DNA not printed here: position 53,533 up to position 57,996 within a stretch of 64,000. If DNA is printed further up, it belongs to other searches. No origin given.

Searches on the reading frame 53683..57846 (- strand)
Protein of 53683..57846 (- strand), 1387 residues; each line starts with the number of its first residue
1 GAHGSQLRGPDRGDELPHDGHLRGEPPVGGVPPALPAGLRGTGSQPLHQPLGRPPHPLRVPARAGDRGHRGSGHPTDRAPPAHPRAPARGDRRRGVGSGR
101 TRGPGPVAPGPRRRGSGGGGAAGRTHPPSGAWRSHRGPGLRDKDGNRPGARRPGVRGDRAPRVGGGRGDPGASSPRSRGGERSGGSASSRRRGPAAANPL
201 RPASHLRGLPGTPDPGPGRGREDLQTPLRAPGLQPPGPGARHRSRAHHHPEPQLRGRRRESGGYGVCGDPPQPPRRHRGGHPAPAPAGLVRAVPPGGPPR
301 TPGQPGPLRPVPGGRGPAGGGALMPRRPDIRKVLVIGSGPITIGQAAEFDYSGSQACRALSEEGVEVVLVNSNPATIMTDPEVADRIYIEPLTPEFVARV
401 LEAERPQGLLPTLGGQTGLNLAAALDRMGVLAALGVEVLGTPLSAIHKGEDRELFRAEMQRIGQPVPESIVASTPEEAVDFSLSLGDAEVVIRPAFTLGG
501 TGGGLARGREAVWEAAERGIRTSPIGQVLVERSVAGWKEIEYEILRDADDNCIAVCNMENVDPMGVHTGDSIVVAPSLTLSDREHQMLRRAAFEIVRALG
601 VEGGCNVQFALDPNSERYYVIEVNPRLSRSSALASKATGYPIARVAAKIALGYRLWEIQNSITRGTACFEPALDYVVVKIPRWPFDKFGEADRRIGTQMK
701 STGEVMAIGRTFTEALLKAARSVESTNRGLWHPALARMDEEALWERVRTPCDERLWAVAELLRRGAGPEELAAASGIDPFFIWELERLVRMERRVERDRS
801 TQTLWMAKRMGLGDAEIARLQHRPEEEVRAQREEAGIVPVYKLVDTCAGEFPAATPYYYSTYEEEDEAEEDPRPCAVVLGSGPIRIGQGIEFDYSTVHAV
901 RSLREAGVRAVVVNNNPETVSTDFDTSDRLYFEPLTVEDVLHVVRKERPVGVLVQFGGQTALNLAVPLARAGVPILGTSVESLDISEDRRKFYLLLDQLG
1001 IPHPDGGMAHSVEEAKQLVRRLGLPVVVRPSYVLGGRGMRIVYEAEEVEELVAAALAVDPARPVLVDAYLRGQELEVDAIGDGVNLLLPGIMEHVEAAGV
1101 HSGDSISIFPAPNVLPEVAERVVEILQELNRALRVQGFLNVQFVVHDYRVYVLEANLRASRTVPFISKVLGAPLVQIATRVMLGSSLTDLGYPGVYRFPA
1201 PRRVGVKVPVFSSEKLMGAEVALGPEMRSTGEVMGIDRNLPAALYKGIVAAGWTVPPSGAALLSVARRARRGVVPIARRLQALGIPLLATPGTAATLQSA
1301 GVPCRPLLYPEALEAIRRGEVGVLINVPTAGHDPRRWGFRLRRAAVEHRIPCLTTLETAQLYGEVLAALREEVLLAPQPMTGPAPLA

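Call 55: search_protein_families(library=pfam, proteins=[window:53683-57846:-], max_evalue=0.00001)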
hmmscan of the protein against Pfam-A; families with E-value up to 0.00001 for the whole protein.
window:53683-57846:- (1387 aa): 10 families
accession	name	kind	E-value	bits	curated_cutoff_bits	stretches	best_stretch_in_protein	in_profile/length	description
PF02786.22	CPSase_L_D2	-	1.1e-104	349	19.8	2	451-657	1-210/211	Carbamoyl-phosphate synthase L chain, ATP binding domain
PF25596.1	CPSase_L_D1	-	1.1e-96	319.2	27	2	330-447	2-117/118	Carbamoyl phosphate synthase preATP-grasp domain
PF02787.25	CPSase_L_D3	-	7.4e-19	68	26.6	1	745-820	1-79/80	Carbamoyl-phosphate synthetase large chain, oligomerisation domain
PF02142.27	MGS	-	3.8e-13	49.8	24.1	1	1273-1354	2-94/94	MGS-like domain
PF02655.19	ATP-grasp_3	-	1.1e-12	48.8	23.2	1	987-1158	2-156/160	ATP-grasp domain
PF07478.18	Dala_Dala_lig_C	-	2.9e-12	47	24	1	1011-1156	24-173/204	D-ala D-ala ligase C-terminus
PF15632.11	ATPgrasp_Ter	-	2.4e-10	40.7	29.1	0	1063-1184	4-110/131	ATP-grasp in the biosynthetic pathway with Ter operon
PF02222.28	ATP-grasp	-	2.5e-10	40.7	27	0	995-1158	2-162/179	ATP-grasp domain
PF01071.24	GARS_A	-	4.9e-10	40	27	1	995-1158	9-188/194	Phosphoribosylglycinamide synthetase, ATP-grasp (A) domain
PF08442.15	ATP-grasp_2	-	6.9e-07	29.5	29.5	0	995-1056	10-76/202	ATP-grasp domain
